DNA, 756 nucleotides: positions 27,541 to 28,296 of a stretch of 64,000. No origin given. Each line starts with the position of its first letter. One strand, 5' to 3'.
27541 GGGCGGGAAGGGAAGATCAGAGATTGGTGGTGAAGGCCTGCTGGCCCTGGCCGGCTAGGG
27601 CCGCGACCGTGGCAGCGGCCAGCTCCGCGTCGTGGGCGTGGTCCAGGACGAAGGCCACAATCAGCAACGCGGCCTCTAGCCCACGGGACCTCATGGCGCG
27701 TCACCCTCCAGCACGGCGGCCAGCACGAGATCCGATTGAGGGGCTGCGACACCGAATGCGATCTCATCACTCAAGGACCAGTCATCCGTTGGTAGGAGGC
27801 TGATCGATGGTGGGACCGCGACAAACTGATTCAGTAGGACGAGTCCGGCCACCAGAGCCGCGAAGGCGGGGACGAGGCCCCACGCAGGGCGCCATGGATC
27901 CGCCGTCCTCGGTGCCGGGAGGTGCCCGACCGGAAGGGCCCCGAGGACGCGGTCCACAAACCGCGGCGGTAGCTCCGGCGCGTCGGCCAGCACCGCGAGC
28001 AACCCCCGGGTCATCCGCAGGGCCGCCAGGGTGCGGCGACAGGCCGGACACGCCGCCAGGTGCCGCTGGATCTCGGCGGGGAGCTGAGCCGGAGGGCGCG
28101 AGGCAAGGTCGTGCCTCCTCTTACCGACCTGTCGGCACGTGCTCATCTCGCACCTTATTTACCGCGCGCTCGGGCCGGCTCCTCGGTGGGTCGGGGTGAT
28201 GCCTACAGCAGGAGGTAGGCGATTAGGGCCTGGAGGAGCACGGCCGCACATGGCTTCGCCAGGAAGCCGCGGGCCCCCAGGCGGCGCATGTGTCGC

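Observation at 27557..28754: Four-gene module: small TM protein, CheY-like receiver, zf-HC2 anti-sigma-like protein, small protein, with no sigma factor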

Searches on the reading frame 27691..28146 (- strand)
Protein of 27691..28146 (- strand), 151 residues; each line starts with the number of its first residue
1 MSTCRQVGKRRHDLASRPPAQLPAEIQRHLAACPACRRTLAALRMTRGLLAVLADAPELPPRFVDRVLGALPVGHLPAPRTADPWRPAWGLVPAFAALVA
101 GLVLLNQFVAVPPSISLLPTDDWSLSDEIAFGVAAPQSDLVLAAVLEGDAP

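Call 4: search_protein_families(library=pfam, max_evalue=1, proteins=[window:27691-28146:-])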
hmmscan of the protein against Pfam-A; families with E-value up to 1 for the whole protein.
window:27691-28146:- (151 aa): 1 family
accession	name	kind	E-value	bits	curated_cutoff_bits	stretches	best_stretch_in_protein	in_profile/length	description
PF13490.11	zf-HC2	-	0.00088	19.8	22.2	1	24-37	22-35/35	Putative zinc-finger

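Call 7: find_homologous_proteins(query=window:27691-28146:-)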
Query window:27691-28146:- (151 aa): 50 proteins with E <= 0.001 among 1841 candidates.
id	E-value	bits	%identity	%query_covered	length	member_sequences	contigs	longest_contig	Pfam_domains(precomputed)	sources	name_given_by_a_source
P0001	2.9e-89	315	97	100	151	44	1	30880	-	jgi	jgi:anti-sigma factor RsiW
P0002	2.4e-58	214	71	100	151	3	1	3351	-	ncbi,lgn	-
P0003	2.8e-50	188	68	100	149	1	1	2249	-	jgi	jgi:hypothetical protein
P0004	1.4e-47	179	62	100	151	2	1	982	-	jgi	jgi:anti-sigma factor RsiW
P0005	1.1e-45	173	63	100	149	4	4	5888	-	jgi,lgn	jgi:hypothetical protein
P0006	1.0e-41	160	58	100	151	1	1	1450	-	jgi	jgi:hypothetical protein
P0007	3.2e-41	159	61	91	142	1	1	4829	-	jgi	jgi:hypothetical protein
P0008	1.4e-39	154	56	91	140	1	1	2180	-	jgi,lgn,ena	-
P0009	7.6e-39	151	53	100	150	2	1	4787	-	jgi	-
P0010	5.6e-36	142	51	99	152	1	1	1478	-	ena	-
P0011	5.7e-33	132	49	99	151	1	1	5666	-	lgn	-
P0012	8.1e-33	132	48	99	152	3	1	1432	-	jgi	jgi:hypothetical protein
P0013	5.0e-32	129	48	97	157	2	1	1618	-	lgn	-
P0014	1.5e-30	124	47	99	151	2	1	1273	-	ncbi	-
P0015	1.5e-30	124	67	68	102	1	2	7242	-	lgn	-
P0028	3.1e-26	110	46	99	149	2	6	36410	-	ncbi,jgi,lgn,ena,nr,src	ncbi:MAG: hypothetical protein A3G35_00640 [candidate division NC10 bacterium RIFCSPLOWO2_12_FULL_66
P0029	4.1e-26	110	43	99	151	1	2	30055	-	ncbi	-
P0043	3.5e-20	91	38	99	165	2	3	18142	-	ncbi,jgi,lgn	-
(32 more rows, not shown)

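Call 8: find_encoding_contigs(protein=P0028, flank=6000, max_places=4)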
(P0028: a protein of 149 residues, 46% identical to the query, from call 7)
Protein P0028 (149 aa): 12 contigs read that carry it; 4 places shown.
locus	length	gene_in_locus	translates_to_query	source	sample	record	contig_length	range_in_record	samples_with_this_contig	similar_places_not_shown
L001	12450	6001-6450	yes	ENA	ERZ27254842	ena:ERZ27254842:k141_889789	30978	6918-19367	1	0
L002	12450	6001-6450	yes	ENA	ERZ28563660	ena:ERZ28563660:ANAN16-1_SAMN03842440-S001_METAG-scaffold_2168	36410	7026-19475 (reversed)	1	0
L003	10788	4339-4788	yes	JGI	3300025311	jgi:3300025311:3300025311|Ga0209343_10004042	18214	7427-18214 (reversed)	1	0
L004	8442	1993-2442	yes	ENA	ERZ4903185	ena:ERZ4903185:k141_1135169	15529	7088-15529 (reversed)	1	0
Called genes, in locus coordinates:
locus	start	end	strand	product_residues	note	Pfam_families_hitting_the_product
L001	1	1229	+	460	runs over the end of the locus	PF00202:Aminotran_3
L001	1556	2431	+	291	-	PF12974:Phosphonate-bd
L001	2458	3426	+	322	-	PF12974:Phosphonate-bd, PF09084:NMT1 (faint)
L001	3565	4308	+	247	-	PF00005:ABC_tran, PF13304:AAA_21 (faint)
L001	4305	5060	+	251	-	PF00528:BPD_transp_1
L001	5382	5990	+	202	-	PF04542:Sigma70_r2, PF08281:Sigma70_r4_2, PF04545:Sigma70_r4 (weak)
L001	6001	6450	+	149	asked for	-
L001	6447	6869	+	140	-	-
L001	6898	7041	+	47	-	-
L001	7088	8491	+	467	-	PF25917:BSH_RND, PF25876:HH_MFP_RND (faint), PF25885:HH_EMRA (weak), PF25944:Beta-barrel_RND (weak), PF25954:Beta-barrel_RND_2, PF25990:Beta-barrel_YknX, PF25975:CzcB_C (weak), PF25989:YknX_C (weak)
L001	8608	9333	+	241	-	PF00005:ABC_tran, PF02463:SMC_N (faint), PF13304:AAA_21 (faint)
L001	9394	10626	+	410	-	PF12704:MacB_PCD, PF02687:FtsX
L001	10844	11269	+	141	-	PF01951:Archease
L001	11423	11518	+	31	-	-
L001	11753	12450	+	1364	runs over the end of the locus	PF05359:DUF748, PF13116:YhdP (faint), PF05359:DUF748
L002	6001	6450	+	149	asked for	-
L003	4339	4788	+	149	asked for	-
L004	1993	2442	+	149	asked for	-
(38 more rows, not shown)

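Call 9: find_encoding_contigs(protein=P0029, flank=6000, max_places=3)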
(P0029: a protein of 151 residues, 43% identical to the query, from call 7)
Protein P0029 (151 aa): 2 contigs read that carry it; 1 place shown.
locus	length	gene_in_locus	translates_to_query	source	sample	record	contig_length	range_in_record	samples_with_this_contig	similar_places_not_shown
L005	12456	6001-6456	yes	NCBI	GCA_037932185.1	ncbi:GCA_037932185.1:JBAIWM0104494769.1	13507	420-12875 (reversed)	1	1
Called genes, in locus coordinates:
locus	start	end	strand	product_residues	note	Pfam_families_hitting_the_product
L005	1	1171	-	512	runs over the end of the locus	PF00496:SBP_bac_5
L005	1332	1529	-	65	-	-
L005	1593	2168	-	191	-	-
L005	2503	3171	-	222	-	-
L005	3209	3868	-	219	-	-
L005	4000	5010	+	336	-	PF01797:Y1_Tnp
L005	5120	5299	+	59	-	-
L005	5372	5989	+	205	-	PF07638:Sigma70_ECF (weak), PF04542:Sigma70_r2, PF08281:Sigma70_r4_2, PF04545:Sigma70_r4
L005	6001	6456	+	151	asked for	-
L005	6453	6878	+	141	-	-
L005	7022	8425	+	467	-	PF25917:BSH_RND, PF25876:HH_MFP_RND (faint), PF25954:Beta-barrel_RND_2, PF25990:Beta-barrel_YknX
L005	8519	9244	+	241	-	PF00005:ABC_tran, PF02463:SMC_N (faint), PF13304:AAA_21 (faint)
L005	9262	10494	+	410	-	PF12704:MacB_PCD, PF02687:FtsX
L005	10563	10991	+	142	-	PF01951:Archease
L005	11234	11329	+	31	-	-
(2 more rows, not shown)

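Call 10: find_encoding_contigs(protein=P0043, flank=6000, max_places=3)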
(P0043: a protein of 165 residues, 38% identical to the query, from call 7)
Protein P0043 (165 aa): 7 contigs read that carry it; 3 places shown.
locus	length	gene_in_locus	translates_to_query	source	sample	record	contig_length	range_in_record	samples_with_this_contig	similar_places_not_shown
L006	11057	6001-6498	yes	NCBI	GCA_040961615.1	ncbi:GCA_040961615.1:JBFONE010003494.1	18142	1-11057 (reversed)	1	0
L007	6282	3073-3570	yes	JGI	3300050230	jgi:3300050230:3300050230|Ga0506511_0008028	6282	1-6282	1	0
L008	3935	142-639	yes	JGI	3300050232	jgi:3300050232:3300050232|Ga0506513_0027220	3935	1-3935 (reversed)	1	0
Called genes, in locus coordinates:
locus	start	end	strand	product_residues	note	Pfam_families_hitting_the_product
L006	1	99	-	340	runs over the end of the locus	PF01544:CorA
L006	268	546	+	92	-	PF00462:Glutaredoxin (faint), PF05768:Glrx-like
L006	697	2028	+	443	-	PF00202:Aminotran_3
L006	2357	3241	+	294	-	PF12974:Phosphonate-bd, PF09084:NMT1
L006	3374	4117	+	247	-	PF00005:ABC_tran, PF13304:AAA_21 (faint)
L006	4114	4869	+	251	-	PF00528:BPD_transp_1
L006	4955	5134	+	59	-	-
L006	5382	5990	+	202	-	PF04542:Sigma70_r2, PF08281:Sigma70_r4_2, PF04545:Sigma70_r4 (weak)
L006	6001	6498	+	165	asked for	-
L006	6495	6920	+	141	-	-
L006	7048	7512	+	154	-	PF07813:LTXXQ, PF13801:Metal_resist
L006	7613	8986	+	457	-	PF25917:BSH_RND, PF25885:HH_EMRA (weak), PF25876:HH_MFP_RND (weak), PF25989:YknX_C (faint), PF25954:Beta-barrel_RND_2, PF25990:Beta-barrel_YknX, PF25967:RND-MFP_C (faint)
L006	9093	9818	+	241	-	PF00005:ABC_tran, PF13304:AAA_21 (faint)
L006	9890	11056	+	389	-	?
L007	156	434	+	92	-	PF00462:Glutaredoxin (faint), PF05768:Glrx-like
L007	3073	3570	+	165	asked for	-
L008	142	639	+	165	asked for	-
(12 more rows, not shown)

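Call 11: find_encoding_contigs(protein=P0001, flank=8000, max_places=3)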
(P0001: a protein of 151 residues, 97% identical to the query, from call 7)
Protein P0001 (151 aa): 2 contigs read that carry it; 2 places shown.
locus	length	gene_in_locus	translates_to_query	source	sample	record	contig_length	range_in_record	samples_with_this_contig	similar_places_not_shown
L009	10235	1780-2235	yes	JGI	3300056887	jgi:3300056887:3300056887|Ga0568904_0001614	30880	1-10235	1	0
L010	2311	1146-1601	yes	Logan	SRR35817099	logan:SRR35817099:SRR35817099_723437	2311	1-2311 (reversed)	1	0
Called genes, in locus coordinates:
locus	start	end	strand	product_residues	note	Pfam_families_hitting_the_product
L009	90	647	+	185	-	-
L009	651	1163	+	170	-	PF03544:TonB_C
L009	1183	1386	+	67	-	-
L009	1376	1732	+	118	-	PF00072:Response_reg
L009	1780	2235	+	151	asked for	-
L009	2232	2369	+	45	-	-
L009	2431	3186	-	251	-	PF00106:adh_short, PF08659:KR, PF13561:adh_short_C2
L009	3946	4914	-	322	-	PF01136:Peptidase_U32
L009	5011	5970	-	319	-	PF01136:Peptidase_U32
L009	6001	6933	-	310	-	PF01136:Peptidase_U32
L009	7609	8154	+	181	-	PF13302:Acetyltransf_3, PF00583:Acetyltransf_1, PF13673:Acetyltransf_10, PF13508:Acetyltransf_7 (weak)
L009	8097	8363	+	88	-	-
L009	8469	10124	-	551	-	PF00501:AMP-binding, PF13193:AMP-binding_C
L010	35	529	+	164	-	PF03544:TonB_C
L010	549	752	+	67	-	-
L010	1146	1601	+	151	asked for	-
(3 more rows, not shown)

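Call 12: find_encoding_contigs(protein=P0005, flank=6000, max_places=4)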
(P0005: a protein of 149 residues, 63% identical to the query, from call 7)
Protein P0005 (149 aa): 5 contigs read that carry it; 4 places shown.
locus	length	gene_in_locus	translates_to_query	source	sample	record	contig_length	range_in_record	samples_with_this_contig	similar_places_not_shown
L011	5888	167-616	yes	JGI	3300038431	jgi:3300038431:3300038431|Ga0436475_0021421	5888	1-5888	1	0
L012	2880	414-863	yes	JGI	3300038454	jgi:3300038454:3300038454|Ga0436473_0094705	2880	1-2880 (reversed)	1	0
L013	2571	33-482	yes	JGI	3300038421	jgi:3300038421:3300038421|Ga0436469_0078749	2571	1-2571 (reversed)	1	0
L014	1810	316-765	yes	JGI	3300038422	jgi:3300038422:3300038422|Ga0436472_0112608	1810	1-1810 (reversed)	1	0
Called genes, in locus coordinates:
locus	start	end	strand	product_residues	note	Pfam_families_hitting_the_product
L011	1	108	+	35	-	?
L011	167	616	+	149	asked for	-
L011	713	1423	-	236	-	PF00005:ABC_tran, PF13304:AAA_21 (faint), PF12399:BCA_ABC_TP_C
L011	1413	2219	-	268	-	PF00005:ABC_tran, PF13304:AAA_21 (faint), PF12399:BCA_ABC_TP_C (weak)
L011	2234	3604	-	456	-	PF02653:BPD_transp_2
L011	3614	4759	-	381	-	PF02653:BPD_transp_2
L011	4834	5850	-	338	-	PF01094:ANF_receptor, PF13433:Peripla_BP_5, PF13458:Peripla_BP_6, PF13433:Peripla_BP_5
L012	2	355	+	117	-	PF00072:Response_reg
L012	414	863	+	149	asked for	-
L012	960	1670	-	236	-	PF00005:ABC_tran, PF13304:AAA_21 (faint), PF12399:BCA_ABC_TP_C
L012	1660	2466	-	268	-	PF00005:ABC_tran, PF13304:AAA_21 (faint), PF12399:BCA_ABC_TP_C (weak)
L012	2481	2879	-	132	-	?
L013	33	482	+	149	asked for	-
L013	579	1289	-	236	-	PF00005:ABC_tran, PF13304:AAA_21 (faint), PF12399:BCA_ABC_TP_C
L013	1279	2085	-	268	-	PF00005:ABC_tran, PF13304:AAA_21 (faint), PF12399:BCA_ABC_TP_C (weak)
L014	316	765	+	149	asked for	-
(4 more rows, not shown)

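Call 13: find_encoding_contigs(protein=P0002, flank=6000, max_places=3)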
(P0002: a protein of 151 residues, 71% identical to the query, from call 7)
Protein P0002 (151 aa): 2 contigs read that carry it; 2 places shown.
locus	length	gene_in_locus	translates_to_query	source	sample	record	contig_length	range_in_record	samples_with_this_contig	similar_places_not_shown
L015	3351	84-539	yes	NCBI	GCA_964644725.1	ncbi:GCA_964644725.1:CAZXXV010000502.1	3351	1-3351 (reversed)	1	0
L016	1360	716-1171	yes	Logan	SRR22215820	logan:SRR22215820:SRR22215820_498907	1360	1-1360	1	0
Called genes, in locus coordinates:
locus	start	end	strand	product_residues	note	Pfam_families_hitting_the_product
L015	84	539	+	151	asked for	-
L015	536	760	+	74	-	-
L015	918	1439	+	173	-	PF00072:Response_reg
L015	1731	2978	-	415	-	PF05977:MFS_3, PF07690:MFS_1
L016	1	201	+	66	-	?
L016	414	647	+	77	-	PF00072:Response_reg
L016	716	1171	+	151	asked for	-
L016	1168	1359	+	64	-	?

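Call 19: find_related_loci(query=A1, collection=genome_contigs, flank=10000)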
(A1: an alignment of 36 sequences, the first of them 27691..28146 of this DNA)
Query A1 (151 aa) in genome_contigs; peptide patterns used: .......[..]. (x = any residue, [..] = any of these).
14 stretches matched a pattern; 8 encode a relative of the query (tblastn E <= 1e-3); 8 distinct loci.
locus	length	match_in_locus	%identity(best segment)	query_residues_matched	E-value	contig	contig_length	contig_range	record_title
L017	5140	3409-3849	47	1-148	1e-34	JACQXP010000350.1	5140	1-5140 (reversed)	MAG: Candidatus Methylomirabilota bacterium isolate NC_groundwater_1518_Pr4_B-0.1um_67_4 SR1-18-B1_scaffold_372467, whol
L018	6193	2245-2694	47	1-149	2e-29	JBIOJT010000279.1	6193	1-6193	MAG: Candidatus Methylomirabilales bacterium isolate GcC5-40 k141_1464390_length_6193_cov_20.0000, whole genome shotgun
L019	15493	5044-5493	39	1-150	2e-29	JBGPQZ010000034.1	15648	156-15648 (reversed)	MAG: Candidatus Methylomirabilia bacterium isolate OBJ1_062018_150_20 k141_738528_length_15648_cov_11.2102, whole genome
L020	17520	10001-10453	42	1-151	6e-27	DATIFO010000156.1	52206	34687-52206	MAG TPA_asm: Candidatus Methylomirabilis sp. isolate SMAG_U16397 k141_1242277, whole genome shotgun sequence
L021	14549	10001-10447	45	1-150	6e-27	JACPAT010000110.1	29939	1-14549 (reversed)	MAG: Candidatus Methylomirabilota bacterium isolate NC_groundwater_238_Ag_S-0.2um_67_12 S5_GD2017_2_S2_scaffold_1112, wh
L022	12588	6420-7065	48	1-149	5e-26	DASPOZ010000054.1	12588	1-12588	MAG TPA_asm: Candidatus Sulfotelmatobacter sp. isolate SMAG_U12160 k141_1040508, whole genome shotgun sequence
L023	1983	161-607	50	1-148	5e-26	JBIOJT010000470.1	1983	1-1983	MAG: Candidatus Methylomirabilales bacterium isolate GcC5-40 k141_1789600_length_1983_cov_22.6737, whole genome shotgun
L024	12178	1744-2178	46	1-147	5e-24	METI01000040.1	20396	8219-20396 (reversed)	MAG: candidate division NC10 bacterium RIFCSPLOWO2_12_FULL_66_18 rifcsplowo2_12_scaffold_14570, whole genome shotgun seq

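Call 21: find_related_loci(query=A2, collection=metagenome_contigs, flank=6000)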
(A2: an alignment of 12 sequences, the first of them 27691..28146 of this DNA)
Query A2 (151 aa) in metagenome_contigs; peptide patterns used: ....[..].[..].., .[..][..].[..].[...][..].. (x = any residue, [..] = any of these).
209 stretches matched a pattern; 25 encode a relative of the query (tblastn E <= 1e-3); 25 distinct loci.
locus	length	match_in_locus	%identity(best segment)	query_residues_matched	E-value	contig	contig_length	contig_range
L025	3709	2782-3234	100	1-151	3e-95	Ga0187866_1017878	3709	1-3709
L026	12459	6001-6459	97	1-151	8e-92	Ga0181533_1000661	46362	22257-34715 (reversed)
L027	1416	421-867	57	1-150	6e-53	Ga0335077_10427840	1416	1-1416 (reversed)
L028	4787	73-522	53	1-151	6e-44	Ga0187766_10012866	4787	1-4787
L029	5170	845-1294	43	1-150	4e-30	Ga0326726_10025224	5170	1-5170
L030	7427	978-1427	39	1-150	3e-29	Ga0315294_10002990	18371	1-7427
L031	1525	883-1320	50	1-146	1e-28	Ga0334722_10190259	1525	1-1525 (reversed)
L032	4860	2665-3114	39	1-150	6e-27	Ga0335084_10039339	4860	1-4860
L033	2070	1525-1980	40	1-150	5e-27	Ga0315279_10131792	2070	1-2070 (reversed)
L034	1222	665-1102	46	1-147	3e-26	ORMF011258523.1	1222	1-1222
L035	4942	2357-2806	47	1-149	2e-25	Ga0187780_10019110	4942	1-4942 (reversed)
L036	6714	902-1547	47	1-149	1e-24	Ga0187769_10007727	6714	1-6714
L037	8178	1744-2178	46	1-147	7e-24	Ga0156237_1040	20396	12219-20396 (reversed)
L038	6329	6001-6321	50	1-107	2e-22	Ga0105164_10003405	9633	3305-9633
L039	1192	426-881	40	1-151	2e-20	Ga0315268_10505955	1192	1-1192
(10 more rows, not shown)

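Call 40: search_solved_structures(query=A1, max_evalue=10, show_alignments=2)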
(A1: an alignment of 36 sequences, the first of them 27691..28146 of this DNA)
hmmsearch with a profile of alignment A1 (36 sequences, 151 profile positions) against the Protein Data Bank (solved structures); distinct sequences matched with E-value up to 10: 1.
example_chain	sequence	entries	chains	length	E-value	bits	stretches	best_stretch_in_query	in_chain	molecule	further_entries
5wuq_C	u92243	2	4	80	0.00016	24.6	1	25-78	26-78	Anti-sigma-W factor RsiW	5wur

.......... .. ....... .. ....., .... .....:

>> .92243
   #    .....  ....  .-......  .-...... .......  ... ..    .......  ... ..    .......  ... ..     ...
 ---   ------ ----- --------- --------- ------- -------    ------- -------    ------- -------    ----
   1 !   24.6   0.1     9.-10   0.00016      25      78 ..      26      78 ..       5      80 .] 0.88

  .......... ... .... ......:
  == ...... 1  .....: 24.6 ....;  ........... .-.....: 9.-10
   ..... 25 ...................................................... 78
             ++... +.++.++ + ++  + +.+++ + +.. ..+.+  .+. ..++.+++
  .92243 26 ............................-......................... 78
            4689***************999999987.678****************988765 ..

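Call 41: search_protein_families(library=ncbifam, max_evalue=1, proteins=[window:27691-28146:-])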
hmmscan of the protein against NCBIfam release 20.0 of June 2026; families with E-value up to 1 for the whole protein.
window:27691-28146:- (151 aa): 3 families
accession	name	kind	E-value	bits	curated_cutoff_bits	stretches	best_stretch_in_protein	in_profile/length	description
NF052375.1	antisigma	equivalog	1.9e-10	41.1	100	1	24-105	16-100/217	anti-sigma factor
TIGR03988.1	antisig_RsrA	equivalog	0.01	15.9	62.5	1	24-68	23-67/77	mycothiol system anti-sigma-R factor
NF052368.1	antisigmaE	subfamily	0.028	14.2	50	1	1-38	1-39/48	anti-sigma factor family protein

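Call 57: predict_structure(alignment_id=A1)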
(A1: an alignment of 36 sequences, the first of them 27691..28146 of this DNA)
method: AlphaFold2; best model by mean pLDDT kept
length: 151 residues; sequences in the alignment: 36
mean_pLDDT: 67.7   pTM: 0.37
mean pLDDT of the five models: 67.7, 64.4, 64.0, 61.1, 58.6
residues with pLDDT >= 90: 18; 70-90: 61; 50-70: 31; < 50: 41
segments of 3 or more residues with pLDDT < 50: 75-81, 110-129, 131-139, 148-151
pLDDT, mean of each block of 10 residues (from residue 1): 84 86 90 92 87 72 77 52 56 77 67 38 44 44 50 47
secondary structure, 60 per line:
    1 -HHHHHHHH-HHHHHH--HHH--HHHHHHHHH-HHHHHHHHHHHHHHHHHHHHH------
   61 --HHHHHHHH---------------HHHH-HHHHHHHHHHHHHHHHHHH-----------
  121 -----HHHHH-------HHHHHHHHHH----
elements in order: H2-9 H11-16 H24-32 H34-54 H63-70 H86-89 H91-109 H126-130 H138-147
